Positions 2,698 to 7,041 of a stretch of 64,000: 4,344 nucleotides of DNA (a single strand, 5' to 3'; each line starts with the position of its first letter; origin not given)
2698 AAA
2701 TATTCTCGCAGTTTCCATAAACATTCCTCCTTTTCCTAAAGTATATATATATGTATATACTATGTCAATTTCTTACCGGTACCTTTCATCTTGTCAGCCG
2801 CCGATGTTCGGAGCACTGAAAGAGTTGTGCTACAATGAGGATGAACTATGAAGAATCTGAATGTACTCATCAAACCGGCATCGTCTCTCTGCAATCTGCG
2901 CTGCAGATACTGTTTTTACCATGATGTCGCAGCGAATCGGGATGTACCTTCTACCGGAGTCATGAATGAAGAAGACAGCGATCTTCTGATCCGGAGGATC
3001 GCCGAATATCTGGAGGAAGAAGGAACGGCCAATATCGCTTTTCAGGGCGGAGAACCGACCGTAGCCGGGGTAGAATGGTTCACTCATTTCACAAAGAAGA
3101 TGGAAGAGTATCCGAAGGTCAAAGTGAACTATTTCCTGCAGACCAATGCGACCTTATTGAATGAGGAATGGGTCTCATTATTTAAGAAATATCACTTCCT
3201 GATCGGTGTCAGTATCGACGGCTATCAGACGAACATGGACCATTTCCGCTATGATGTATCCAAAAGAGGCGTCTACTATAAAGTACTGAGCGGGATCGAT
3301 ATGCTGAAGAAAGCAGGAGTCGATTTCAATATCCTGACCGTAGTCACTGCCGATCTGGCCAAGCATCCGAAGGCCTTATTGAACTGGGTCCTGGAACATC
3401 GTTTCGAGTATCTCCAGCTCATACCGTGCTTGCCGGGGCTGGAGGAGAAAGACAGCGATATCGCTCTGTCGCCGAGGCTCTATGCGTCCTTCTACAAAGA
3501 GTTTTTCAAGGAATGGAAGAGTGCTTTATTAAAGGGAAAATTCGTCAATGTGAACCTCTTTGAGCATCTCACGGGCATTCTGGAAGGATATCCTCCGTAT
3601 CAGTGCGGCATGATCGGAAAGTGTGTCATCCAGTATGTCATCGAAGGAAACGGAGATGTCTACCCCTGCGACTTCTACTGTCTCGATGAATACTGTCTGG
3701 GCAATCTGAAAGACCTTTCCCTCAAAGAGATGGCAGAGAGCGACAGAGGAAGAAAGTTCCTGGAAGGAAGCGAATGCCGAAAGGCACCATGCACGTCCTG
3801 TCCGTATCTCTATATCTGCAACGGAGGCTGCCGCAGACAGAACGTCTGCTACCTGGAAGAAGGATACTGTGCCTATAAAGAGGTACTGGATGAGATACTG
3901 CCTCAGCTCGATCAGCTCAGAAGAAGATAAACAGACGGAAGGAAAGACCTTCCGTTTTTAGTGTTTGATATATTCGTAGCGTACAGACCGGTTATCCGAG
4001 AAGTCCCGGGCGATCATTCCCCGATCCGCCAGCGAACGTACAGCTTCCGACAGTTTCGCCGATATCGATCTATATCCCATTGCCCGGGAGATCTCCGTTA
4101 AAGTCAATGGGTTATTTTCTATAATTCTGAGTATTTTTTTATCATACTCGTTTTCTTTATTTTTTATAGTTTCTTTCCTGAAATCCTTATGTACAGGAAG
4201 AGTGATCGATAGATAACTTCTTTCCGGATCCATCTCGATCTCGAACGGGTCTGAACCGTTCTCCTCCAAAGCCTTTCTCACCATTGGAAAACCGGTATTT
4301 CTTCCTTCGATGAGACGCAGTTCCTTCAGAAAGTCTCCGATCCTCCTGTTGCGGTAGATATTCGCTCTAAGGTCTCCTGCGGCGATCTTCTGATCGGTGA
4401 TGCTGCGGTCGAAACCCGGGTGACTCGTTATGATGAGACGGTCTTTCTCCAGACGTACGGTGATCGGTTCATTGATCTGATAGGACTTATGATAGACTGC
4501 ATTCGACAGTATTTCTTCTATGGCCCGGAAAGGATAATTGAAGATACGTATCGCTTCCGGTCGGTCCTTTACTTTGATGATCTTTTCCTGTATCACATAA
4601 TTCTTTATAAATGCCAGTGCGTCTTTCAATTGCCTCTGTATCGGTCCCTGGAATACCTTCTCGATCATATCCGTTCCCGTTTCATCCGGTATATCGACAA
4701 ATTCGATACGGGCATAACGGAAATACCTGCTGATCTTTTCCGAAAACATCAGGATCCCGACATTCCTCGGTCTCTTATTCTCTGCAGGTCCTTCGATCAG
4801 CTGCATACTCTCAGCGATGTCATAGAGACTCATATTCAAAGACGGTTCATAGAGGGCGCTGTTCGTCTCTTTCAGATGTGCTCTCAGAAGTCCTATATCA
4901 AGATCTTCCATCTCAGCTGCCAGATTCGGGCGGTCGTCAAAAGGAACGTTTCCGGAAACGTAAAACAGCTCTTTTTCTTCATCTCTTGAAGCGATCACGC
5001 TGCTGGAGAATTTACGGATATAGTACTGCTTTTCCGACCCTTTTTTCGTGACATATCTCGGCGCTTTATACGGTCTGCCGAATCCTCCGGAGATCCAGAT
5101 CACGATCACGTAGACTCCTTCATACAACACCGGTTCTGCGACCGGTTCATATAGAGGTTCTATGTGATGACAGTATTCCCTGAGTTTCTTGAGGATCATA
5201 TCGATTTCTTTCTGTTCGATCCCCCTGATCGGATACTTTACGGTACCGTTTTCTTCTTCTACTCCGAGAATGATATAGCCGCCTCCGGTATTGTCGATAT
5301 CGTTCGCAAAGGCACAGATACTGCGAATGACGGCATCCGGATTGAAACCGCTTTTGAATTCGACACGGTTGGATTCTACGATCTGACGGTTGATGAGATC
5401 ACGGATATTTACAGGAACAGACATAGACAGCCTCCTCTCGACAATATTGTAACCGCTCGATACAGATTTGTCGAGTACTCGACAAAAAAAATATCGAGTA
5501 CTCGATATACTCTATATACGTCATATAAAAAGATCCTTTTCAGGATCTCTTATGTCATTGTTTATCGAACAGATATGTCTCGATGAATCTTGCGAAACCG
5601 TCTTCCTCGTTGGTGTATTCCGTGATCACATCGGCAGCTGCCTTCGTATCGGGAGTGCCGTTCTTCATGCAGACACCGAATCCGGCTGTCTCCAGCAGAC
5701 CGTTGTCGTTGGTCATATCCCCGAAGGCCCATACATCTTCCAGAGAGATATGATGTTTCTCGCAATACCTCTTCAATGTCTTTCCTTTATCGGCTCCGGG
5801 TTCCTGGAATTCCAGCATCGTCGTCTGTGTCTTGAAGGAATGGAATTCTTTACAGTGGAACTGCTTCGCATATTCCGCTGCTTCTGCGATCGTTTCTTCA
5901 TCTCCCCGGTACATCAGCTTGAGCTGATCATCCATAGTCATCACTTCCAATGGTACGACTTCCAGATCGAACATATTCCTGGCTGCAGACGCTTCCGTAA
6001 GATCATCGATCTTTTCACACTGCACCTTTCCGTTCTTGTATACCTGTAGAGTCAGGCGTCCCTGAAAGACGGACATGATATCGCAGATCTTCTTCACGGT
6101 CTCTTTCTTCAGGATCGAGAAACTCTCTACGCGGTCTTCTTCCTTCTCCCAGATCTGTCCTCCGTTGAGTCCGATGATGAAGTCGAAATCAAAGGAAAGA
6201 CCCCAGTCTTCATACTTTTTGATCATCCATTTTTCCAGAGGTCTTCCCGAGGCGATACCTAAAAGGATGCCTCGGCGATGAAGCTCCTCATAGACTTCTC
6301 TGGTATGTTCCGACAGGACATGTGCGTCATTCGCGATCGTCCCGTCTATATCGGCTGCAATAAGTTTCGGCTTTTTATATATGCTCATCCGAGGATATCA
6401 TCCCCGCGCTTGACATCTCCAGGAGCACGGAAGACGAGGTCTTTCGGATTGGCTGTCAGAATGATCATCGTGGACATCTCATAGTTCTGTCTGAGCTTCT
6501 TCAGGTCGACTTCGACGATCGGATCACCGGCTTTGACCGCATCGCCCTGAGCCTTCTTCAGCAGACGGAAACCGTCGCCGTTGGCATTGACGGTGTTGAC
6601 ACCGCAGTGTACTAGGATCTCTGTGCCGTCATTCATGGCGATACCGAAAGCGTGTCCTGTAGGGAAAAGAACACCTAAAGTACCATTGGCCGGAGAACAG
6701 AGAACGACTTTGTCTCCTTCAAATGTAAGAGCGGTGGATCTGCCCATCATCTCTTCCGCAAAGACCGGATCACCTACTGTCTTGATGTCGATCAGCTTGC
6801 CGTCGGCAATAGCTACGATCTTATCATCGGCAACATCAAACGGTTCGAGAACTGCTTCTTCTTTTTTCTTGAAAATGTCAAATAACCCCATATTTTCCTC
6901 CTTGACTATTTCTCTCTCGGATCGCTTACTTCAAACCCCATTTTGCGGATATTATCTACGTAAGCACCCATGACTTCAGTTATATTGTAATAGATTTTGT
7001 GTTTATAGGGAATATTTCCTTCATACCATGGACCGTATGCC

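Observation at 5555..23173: Eight-copy uncharacterised ~340-aa protein family inside a LicT-controlled beta-glucoside PTS / phospho-beta-glucosidase locus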

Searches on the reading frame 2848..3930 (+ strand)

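Call 94: search_protein_families(library=pfam, proteins=[window:2848-3930:+], max_evalue=0.00001)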
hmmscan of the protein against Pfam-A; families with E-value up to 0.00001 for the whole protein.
window:2848-3930:+ (360 aa): 3 families
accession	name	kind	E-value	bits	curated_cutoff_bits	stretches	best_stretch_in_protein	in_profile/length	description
PF04055.27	Radical_SAM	-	2.4e-18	67.3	29.5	1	14-166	6-151/166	Radical SAM superfamily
PF13186.11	SPASM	-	7.5e-09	36.2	21.5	1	262-319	7-67/67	Iron-sulfur cluster-binding domain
PF13353.11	Fer4_12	-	7.5e-06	26.7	22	0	14-124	14-118/137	4Fe-4S single cluster domain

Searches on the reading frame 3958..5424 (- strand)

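Call 94: search_protein_families(library=pfam, proteins=[window:3958-5424:-], max_evalue=0.00001)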
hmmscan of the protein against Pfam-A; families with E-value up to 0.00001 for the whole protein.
window:3958-5424:- (488 aa): 2 families
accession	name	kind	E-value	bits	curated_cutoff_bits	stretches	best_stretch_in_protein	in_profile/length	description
PF04326.19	SLFN_AlbA_2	-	2e-15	57.8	25.3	1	17-143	1-115/118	Schlafen, AlbA_2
PF13749.12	HATPase_c_4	-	8.9e-10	38.9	26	1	320-401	3-83/89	Putative ATP-dependent DNA helicase recG C-terminal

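Call 97: search_protein_families(library=padloc, proteins=[window:3958-5424:-], max_evalue=0.01)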
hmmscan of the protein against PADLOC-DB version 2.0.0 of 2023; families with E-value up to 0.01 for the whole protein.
window:3958-5424:- (488 aa): 3 families
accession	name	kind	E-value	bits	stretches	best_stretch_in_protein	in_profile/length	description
PDLC02394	pAgo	-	3e-17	59.7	1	30-444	55-455/1121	-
PDLC02402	Aga_SIR2-PNTD1-PNTD2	-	3.9e-14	49.7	1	150-398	299-552/876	Class I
PDLC02418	Aga_SIR2-Kinase-PNTD1-PNTD2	-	1.3e-09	34.8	1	146-392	154-424/756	Class I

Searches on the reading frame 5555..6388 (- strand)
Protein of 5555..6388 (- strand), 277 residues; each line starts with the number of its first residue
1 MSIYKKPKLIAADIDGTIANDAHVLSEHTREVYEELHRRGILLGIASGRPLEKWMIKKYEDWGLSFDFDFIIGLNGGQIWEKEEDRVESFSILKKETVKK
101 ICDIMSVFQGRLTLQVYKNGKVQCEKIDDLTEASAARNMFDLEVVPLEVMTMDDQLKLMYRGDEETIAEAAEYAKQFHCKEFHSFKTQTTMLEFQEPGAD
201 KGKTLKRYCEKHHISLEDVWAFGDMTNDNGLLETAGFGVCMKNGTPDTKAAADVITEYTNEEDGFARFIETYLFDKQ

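Call 4: search_protein_families(library=pfam, proteins=[window:5555-6388:-], max_evalue=0.001)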
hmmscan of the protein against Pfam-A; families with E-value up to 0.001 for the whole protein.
window:5555-6388:- (277 aa): 4 families
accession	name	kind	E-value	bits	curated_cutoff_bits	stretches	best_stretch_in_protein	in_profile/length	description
PF08282.18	Hydrolase_3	-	8e-49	167.1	20.9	1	10-269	1-255/255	haloacid dehalogenase-like hydrolase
PF05116.19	S6PP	-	1.2e-10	41.9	20.3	1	195-247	160-212/247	Sucrose-6F-phosphate phosphohydrolase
PF00702.32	Hydrolase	-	4.1e-05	24.5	26.4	1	8-228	2-183/191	haloacid dehalogenase-like hydrolase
PF13419.12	HAD_2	-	0.00013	22.6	23.8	0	25-74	80-128/178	Haloacid dehalogenase-like hydrolase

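Call 56: search_protein_families(library=ncbifam, proteins=[window:5555-6388:-], max_evalue=1e-10)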
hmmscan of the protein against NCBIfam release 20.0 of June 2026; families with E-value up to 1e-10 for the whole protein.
window:5555-6388:- (277 aa): 10 families
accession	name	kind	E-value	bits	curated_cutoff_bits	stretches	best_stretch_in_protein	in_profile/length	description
TIGR00099.1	Cof-subfamily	subfamily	1.2e-39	136.5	137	1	9-269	1-256/256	Cof-type HAD-IIB family hydrolase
NF045966.1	YcsE_rel_Pase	equivalog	5e-25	88.5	220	1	7-268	2-259/265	YcsE-related riboflavin metabolism phosphatase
NF007806.0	PRK10513.1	equivalog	4.1e-24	85.4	273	1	8-273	4-268/270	sugar-phosphatase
NF011705.0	PRK15126.1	equivalog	4e-21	75.5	336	1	8-252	3-240/272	HMP-PP phosphatase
NF002245.0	PRK01158.1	equivalog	8.2e-21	74.4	198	1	195-265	152-222/233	phosphoglycolate phosphatase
TIGR01484.1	HAD-SF-IIB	subfamily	3.9e-19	69.6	41.8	1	9-241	1-221/221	HAD-IIB family hydrolase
TIGR01487.1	Pglycolate_arch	equivalog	4.8e-19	69.1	122.75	1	194-261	141-208/215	phosphoglycolate phosphatase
NF007821.0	PRK10530.1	equivalog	3.5e-17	62.5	274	1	194-273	193-271/272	pyridoxal phosphatase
NF008213.0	PRK10976.1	equivalog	5.3e-17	62.2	386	1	8-255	3-248/266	sugar/pyridoxal phosphate phosphatase YigL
TIGR01482.1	SPP-subfamily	subfamily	3.5e-15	56.2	107.15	1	10-260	1-209/225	sucrose-phosphate phosphatase subfamily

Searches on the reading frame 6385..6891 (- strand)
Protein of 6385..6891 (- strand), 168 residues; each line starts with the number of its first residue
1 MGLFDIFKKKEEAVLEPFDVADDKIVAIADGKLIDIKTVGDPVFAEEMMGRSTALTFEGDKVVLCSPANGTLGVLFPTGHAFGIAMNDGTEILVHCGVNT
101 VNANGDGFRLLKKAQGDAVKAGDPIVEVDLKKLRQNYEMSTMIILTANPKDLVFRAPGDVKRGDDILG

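Call 4: search_protein_families(library=pfam, proteins=[window:6385-6891:-], max_evalue=0.001)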
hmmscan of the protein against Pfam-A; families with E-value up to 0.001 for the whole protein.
window:6385-6891:- (168 aa): 1 family
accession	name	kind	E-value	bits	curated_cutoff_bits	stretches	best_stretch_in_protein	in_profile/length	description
PF00358.26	PTS_EIIA_1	-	5.1e-36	123.6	27.2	1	24-147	2-123/127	phosphoenolpyruvate-dependent sugar phosphotransferase system, EIIA 1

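Call 56: search_protein_families(library=ncbifam, proteins=[window:6385-6891:-], max_evalue=1e-10)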
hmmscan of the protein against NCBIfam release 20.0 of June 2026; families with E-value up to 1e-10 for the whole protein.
window:6385-6891:- (168 aa): 5 families
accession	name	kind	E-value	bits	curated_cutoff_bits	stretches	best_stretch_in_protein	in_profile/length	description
TIGR00830.1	PTBA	subfamily_domain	4.2e-30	104.2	97.5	1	25-147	1-120/121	glucose PTS transporter subunit IIA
TIGR01995.1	PTS-II-ABC-beta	subfamily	5.9e-29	101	614.7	1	21-154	469-602/618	beta-glucoside-specific PTS transporter subunit IIABC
NF006962.0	PRK09439.1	equivalog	2.5e-28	98.9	212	1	1-165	1-162/169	PTS glucose transporter subunit IIA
NF007335.0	PRK09824.1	equivalog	2e-21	76.2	894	1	22-148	478-602/627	PTS beta-glucoside transporter subunit IIABC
NF007608.0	PRK10255.1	equivalog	8.6e-21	74.1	1010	1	22-153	498-629/648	PTS N-acetyl glucosamine transporter subunit IIABC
